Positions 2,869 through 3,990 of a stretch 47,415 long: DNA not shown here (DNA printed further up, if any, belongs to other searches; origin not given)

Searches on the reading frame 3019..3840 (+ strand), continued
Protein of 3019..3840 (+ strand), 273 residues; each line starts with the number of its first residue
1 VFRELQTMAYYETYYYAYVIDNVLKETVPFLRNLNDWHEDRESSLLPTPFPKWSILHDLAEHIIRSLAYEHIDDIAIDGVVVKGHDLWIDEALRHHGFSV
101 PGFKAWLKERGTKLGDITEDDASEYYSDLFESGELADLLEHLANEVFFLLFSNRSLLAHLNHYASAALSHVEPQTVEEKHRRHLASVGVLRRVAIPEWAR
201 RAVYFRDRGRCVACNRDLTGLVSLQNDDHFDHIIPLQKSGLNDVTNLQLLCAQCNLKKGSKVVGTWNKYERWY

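Call 60: predict_structure(alignment_id=A2)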
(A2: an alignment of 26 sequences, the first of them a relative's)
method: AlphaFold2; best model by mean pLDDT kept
length: 273 residues; sequences in the alignment: 26
mean_pLDDT: 83.8   pTM: 0.84
mean pLDDT of the five models: 83.8, 83.3, 75.2, 73.1, 72.6
residues with pLDDT >= 90: 102; 70-90: 136; 50-70: 23; < 50: 12
segments of 3 or more residues with pLDDT < 50: 1-5, 271-273
pLDDT, mean of each block of 10 residues (from residue 1): 49 88 90 89 87 95 91 79 85 88 91 87 92 93 92 90 91 89 90 90 86 81 52 75 91 81 63 47
secondary structure, 60 per line:
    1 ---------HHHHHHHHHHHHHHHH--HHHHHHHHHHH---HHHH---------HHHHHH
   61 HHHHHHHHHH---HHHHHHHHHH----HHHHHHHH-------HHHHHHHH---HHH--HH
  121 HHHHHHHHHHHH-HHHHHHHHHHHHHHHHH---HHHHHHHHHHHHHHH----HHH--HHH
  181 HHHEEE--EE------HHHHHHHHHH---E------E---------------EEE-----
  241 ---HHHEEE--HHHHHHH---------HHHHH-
elements in order: H10-25 H28-38 H42-45 H55-70 H74-83 H88-95 H103-110 H119-132 H134-150 H154-168 H178-183 E184-186 H197-206 E233-235 E247-249 H252-258 H268-272

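Call 65: fold_search(model_id=the predicted structure, library=pdb)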
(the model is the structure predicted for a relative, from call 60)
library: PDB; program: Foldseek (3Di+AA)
matches with E <= 10: 62; with E <= 0.001: 0
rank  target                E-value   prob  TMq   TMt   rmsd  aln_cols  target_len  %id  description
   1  8fm1_J                1.0e-01  0.99  0.22  0.17   4.4        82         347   20  Structure of CBASS Cap5 from Pseudomonas syringae in the absence of a ligand (apo form dimer) (released 2024-02-07)
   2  8fmg_B                2.3e-01  0.99  0.21  0.17   5.5        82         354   26  Structure of CBASS Cap5 from Pseudomonas syringae as an activated tetramer with the cyclic dinucleotide 3'2'-c-diAMP l (released 2024-02-07)
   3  8fm1_B                2.4e-01  0.96  0.19  0.15   4.7        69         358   30  Structure of CBASS Cap5 from Pseudomonas syringae in the absence of a ligand (apo form dimer) (released 2024-02-07)
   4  8fmh_D                2.7e-01  0.99  0.20  0.16   3.2        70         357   27  Structure of CBASS Cap5 from Pseudomonas syringae as an activated tetramer with the cyclic dinucleotide 3'2'-c-dGAMP l (released 2024-02-07)
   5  8fmh_H                2.7e-01  0.99  0.19  0.15   3.8        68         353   26  Structure of CBASS Cap5 from Pseudomonas syringae as an activated tetramer with the cyclic dinucleotide 3'2'-c-dGAMP l (released 2024-02-07)
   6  8fm1_D                3.3e-01  0.99  0.20  0.16   3.2        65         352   26  Structure of CBASS Cap5 from Pseudomonas syringae in the absence of a ligand (apo form dimer) (released 2024-02-07)
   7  8fm1_I                3.7e-01  0.95  0.21  0.17   5.0        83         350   18  Structure of CBASS Cap5 from Pseudomonas syringae in the absence of a ligand (apo form dimer) (released 2024-02-07)
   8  8fmh_B                3.9e-01  0.97  0.21  0.16   5.1        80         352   24  Structure of CBASS Cap5 from Pseudomonas syringae as an activated tetramer with the cyclic dinucleotide 3'2'-c-dGAMP l (released 2024-02-07)
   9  8fm1_F                4.1e-01  0.98  0.20  0.16   3.3        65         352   26  Structure of CBASS Cap5 from Pseudomonas syringae in the absence of a ligand (apo form dimer) (released 2024-02-07)
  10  8fmf_D                4.1e-01  0.97  0.21  0.17   4.9        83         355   25  Structure of CBASS Cap5 from Pseudomonas syringae as an activated tetramer with the cyclic dinucleotide 3'2'-c-diAMP l (released 2024-02-07)
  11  8fm1_A                4.1e-01  0.96  0.22  0.18   4.4        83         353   20  Structure of CBASS Cap5 from Pseudomonas syringae in the absence of a ligand (apo form dimer) (released 2024-02-07)
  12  8fm1_G                4.8e-01  0.92  0.22  0.17   4.5        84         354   23  Structure of CBASS Cap5 from Pseudomonas syringae in the absence of a ligand (apo form dimer) (released 2024-02-07)
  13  8fm1_C                5.7e-01  0.72  0.19  0.16   5.1        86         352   22  Structure of CBASS Cap5 from Pseudomonas syringae in the absence of a ligand (apo form dimer) (released 2024-02-07)
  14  8fmg_H                6.3e-01  0.97  0.20  0.16   3.0        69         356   29  Structure of CBASS Cap5 from Pseudomonas syringae as an activated tetramer with the cyclic dinucleotide 3'2'-c-diAMP l (released 2024-02-07)
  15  8fm1_K                8.2e-01  0.75  0.21  0.17   4.7        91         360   18  Structure of CBASS Cap5 from Pseudomonas syringae in the absence of a ligand (apo form dimer) (released 2024-02-07)
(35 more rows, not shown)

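Call 71: search_protein_families(library=phrogs, proteins=[window:3019-3840:+], max_evalue=0.01)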
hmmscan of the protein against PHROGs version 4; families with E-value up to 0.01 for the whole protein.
window:3019-3840:+ (273 aa): 28 families (the best 25 are shown)
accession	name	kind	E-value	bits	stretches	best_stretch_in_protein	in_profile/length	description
phrog_589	-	DNA, RNA and nucleotide metabolism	6.5e-14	53.1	1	181-259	64-139/179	HNH endonuclease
phrog_2118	-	DNA, RNA and nucleotide metabolism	1.2e-11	45.7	1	181-269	149-232/301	HNH endonuclease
phrog_144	-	DNA, RNA and nucleotide metabolism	1.9e-11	45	1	198-261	74-135/175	HNH endonuclease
phrog_6050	-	DNA, RNA and nucleotide metabolism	2.2e-11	44.2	1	193-261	296-360/402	HNH endonuclease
phrog_1271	-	DNA, RNA and nucleotide metabolism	2.9e-11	44.3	1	198-268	256-325/361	HNH endonuclease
phrog_1035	-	DNA, RNA and nucleotide metabolism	4.3e-11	44.2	1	197-268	143-220/271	endonuclease VII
phrog_16726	-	DNA, RNA and nucleotide metabolism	8.9e-10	39.8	1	169-263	58-145/308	HNH endonuclease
phrog_2214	-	DNA, RNA and nucleotide metabolism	1.3e-09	38.7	1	165-268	151-246/429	HNH endonuclease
phrog_338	-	DNA, RNA and nucleotide metabolism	2.1e-09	38.2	1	197-263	196-264/340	HNH endonuclease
phrog_8660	-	DNA, RNA and nucleotide metabolism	7.6e-09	36.9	1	194-267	110-185/196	HNH endonuclease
phrog_333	-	DNA, RNA and nucleotide metabolism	7.8e-09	36.8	1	196-260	19-80/138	HNH endonuclease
phrog_7785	-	DNA, RNA and nucleotide metabolism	1e-08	36.3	1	180-262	39-115/147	HNH endonuclease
phrog_5956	-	DNA, RNA and nucleotide metabolism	1.3e-08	35.6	1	195-258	46-107/138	HNH endonuclease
phrog_11604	-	DNA, RNA and nucleotide metabolism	4e-07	30.8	1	194-260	61-130/160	HNH endonuclease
phrog_5718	-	DNA, RNA and nucleotide metabolism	5.3e-07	30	1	199-268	118-183/394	HNH endonuclease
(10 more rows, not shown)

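Call 90: search_protein_families(library=pfam, proteins=[L091:6560-6982:+, L101:2098-3363:+, L106:3294-4238:-, L128:8881-10407:-, L102:5792-7957:-, L106:16-2034:+, L126:3495-4256:+, L152:4692-4964:+, L126:1654-3495:+, L102:4488-5795:-], max_evalue=0.0001)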
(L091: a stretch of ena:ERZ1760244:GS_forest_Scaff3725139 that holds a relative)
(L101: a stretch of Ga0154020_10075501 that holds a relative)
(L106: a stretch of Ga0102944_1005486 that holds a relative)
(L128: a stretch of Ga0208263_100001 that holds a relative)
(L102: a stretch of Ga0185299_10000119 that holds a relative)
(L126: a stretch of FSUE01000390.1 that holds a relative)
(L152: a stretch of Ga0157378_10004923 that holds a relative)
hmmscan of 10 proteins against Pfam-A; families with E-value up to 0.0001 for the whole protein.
L091:6560-6982:+ (140 aa): 1 family
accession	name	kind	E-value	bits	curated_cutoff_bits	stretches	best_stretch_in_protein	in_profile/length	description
PF03852.21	Vsr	-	1.8e-23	82.6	27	1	1-70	1-70/74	DNA mismatch endonuclease Vsr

L101:2098-3363:+ (421 aa): 2 families
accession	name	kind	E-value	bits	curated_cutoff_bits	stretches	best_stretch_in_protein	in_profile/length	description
PF00145.23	DNA_methylase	-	1.5e-49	169.6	22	1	39-377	3-323/324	C-5 cytosine-specific DNA methylase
PF01728.25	FtsJ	-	2.8e-06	27.8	24.1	1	34-166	20-114/181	FtsJ-like methyltransferase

L106:3294-4238:- (314 aa): 1 family
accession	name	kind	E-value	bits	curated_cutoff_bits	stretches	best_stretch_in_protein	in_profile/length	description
PF00145.23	DNA_methylase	-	1.7e-40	139.9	22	1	1-311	1-322/324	C-5 cytosine-specific DNA methylase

L128:8881-10407:- (508 aa): 1 family
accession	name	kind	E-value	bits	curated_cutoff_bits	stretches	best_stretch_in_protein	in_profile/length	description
PF00145.23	DNA_methylase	-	7.1e-52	177.3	22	1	117-486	57-319/324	C-5 cytosine-specific DNA methylase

L102:5792-7957:- (721 aa): 2 families
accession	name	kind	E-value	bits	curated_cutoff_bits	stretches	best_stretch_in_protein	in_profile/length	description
PF13589.12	HATPase_c_3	-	2e-17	64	25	1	40-166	5-117/137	Histidine kinase-, DNA gyrase B-, and HSP90-like ATPase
PF02518.31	HATPase_c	-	8.7e-14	52.3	26.4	1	609-696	5-93/111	Histidine kinase-, DNA gyrase B-, and HSP90-like ATPase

L106:16-2034:+ (672 aa): 1 family
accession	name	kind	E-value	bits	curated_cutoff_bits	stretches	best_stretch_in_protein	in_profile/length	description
PF02518.31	HATPase_c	-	8.2e-12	46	26.4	1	560-669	2-108/111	Histidine kinase-, DNA gyrase B-, and HSP90-like ATPase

L126:3495-4256:+ (253 aa): 2 families
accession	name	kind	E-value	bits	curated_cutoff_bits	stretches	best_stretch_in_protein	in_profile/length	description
PF13091.12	PLDc_2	-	9.4e-18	64.8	27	1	110-232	1-119/132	PLD-like domain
PF00614.28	PLDc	-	6.3e-06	26.4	21.9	1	192-215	3-26/28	Phospholipase D Active site motif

L152:4692-4964:+ (90 aa): 0 families

L126:1654-3495:+ (613 aa): 1 family
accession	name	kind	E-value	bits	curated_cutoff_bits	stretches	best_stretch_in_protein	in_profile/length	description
PF09369.15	MZB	-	6.4e-12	46.4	24.2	1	478-578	1-79/80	MrfA Zn-binding domain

L102:4488-5795:- (435 aa): 0 families
